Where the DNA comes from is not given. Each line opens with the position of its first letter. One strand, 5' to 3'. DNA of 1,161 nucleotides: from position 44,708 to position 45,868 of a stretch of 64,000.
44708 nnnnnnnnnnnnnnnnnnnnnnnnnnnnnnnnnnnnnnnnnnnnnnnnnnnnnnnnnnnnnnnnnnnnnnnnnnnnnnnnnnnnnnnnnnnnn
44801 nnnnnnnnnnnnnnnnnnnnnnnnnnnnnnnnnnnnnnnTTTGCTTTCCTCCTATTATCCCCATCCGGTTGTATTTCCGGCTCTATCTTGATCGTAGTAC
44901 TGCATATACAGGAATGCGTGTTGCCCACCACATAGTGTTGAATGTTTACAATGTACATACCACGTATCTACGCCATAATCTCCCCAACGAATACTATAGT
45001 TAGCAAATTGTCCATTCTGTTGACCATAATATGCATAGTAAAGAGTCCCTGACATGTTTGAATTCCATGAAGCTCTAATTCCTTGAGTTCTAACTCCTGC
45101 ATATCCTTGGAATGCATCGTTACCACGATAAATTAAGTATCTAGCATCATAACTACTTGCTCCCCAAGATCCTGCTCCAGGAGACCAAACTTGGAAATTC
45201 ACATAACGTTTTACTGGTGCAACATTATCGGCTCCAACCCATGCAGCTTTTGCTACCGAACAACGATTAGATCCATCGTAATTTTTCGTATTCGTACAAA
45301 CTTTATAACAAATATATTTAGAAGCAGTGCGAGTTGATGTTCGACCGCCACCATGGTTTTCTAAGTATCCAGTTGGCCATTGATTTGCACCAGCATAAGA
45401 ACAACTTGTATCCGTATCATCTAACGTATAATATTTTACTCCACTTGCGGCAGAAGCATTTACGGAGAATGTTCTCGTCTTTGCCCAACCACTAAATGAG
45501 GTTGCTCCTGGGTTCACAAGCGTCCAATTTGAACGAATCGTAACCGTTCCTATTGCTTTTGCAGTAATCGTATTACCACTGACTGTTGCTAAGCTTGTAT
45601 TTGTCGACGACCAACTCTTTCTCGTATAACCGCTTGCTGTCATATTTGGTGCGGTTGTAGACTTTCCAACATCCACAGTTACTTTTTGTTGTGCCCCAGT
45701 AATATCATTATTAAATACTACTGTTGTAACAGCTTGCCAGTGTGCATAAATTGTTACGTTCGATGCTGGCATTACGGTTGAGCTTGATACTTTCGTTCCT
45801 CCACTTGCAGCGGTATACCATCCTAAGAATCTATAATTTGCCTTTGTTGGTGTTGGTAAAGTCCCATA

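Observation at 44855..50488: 1877-aa modular type IV pilin: prepilin N-terminus fused to eight tandem Ig-like pairs and an unknown tip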

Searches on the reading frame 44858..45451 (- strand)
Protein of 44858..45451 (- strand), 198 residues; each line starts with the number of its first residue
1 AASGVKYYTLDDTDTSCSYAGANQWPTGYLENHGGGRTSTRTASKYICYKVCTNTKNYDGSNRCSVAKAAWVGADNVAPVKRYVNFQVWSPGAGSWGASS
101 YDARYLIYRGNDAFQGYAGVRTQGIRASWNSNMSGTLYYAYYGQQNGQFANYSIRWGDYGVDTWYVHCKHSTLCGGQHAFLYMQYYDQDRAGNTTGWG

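Call 42: search_protein_representatives(protein=window:44858-45451:-)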
Query: 198 residues. Proteins with E-value up to 0.001 (for the whole library): 6; up to 1e-10: 4; up to 1e-30: 0. The best 6 are listed.
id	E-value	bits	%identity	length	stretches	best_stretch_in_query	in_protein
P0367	6.7e-18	81.8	33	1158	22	100-132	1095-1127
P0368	2.8e-15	73.2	41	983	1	15-197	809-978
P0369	1.5e-13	67.6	40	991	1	1-197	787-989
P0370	2.2e-13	67.0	41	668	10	149-177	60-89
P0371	2.2e-09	53.9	37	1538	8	7-44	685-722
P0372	4.7e-09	52.9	52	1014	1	13-75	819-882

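Call 69: find_encoding_contigs(protein=P0369, flank=8000, max_places=1)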
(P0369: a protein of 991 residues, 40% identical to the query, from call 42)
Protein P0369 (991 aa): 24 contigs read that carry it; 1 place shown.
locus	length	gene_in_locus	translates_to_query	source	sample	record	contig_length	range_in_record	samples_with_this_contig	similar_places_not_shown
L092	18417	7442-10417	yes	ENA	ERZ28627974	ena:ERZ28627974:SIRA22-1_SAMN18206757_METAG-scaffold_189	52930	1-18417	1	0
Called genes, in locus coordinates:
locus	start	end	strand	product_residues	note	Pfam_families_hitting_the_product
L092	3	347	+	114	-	?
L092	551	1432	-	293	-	-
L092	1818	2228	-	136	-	-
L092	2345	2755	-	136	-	-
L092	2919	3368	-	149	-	-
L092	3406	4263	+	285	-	PF04389:Peptidase_M28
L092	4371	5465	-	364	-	PF12323:HTH_OrfB_IS605, PF01385:OrfB_IS605, PF07282:Cas12f1-like_TNB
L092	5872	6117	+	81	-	-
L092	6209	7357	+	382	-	-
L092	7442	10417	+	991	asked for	PF18998:Flg_new_2 (faint), PF09479:Flg_new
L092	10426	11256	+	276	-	-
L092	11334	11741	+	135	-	PF18895:T4SS_pilin (weak)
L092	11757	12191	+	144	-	PF18895:T4SS_pilin (weak)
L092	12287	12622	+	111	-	PF12666:PrgI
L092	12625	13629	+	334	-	PF26593:TraC-like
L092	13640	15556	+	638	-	PF01935:DUF87, PF19044:P-loop_TraG, PF12846:AAA_10 (weak)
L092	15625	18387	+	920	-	-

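Call 74: search_dna_similar(query=window:44858-45451:-, collection=phages, mode=protein, max_evalue=0.01, max_rows=10)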
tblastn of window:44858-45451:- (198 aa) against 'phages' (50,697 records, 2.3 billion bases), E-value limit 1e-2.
No match.

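Call 90: search_protein_families(library=pfam, proteins=[L092:15625-18387:+, L092:6209-7357:+], max_evalue=0.1)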
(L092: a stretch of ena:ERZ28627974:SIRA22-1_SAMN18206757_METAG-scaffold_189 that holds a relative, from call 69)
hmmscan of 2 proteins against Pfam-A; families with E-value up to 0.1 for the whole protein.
L092:15625-18387:+ (920 aa): 2 families
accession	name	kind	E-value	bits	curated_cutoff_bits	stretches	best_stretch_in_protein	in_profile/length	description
PF04610.19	TrbL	-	0.0044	17.3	25.9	1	420-522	75-176/215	TrbL/VirB6 plasmid conjugal transfer protein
PF19789.6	DUF6273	-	0.056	13.7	23.5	0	126-162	34-70/172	Domain of unknown function (DUF6273)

L092:6209-7357:+ (382 aa): 0 families

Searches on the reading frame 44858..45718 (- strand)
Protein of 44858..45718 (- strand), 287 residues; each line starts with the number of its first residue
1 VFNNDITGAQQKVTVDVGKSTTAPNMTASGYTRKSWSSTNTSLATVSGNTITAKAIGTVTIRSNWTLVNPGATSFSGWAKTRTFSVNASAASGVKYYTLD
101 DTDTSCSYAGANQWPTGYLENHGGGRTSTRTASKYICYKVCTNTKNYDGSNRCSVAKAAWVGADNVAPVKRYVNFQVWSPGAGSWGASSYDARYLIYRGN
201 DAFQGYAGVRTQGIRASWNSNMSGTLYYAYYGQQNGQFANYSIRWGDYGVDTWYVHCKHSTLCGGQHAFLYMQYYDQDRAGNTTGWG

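Call 58: predict_structure(alignment_id=A3)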
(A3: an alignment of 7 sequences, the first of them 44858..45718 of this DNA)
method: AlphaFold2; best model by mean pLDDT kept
length: 287 residues; sequences in the alignment: 7
mean_pLDDT: 58.7   pTM: 0.50
mean pLDDT of the five models: 58.7, 58.1, 55.5, 46.1, 39.2
residues with pLDDT >= 90: 50; 70-90: 64; 50-70: 39; < 50: 134
segments of 3 or more residues with pLDDT < 50: 74-81, 162-287
pLDDT, mean of each block of 10 residues (from residue 1): 90 93 88 91 91 93 87 47 57 77 65 79 56 68 86 79 39 24 29 35 36 44 39 34 36 34 34 35 27
secondary structure, 60 per line:
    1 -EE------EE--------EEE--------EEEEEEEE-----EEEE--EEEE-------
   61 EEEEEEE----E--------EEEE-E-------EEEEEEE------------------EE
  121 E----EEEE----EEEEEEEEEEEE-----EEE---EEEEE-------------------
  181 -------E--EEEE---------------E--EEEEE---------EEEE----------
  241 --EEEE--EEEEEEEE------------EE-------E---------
elements in order: E20-22 E31-38 E44-47 E50-53 E61-67 E81-84 E94-100 E119-121 E126-129 E134-145 E151-153 E157-161 E191-194 E213-217 E227-230 E243-246 E249-256

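Call 73: search_dna_similar(query=window:44858-45718:-, collection=plasmids, mode=protein, max_evalue=0.001, max_rows=15)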
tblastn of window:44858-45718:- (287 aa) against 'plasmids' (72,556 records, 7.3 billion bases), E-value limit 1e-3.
No match.

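Call 75: search_solved_structures(query=window:44858-45718:-, max_evalue=1)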
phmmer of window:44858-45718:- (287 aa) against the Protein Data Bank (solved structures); distinct sequences matched with E-value up to 1: 0.

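Call 87: search_protein_families(library=ncbifam, proteins=[window:44858-45718:-], max_evalue=0.01)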
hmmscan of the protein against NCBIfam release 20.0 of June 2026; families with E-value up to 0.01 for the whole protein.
window:44858-45718:- (287 aa): 0 families
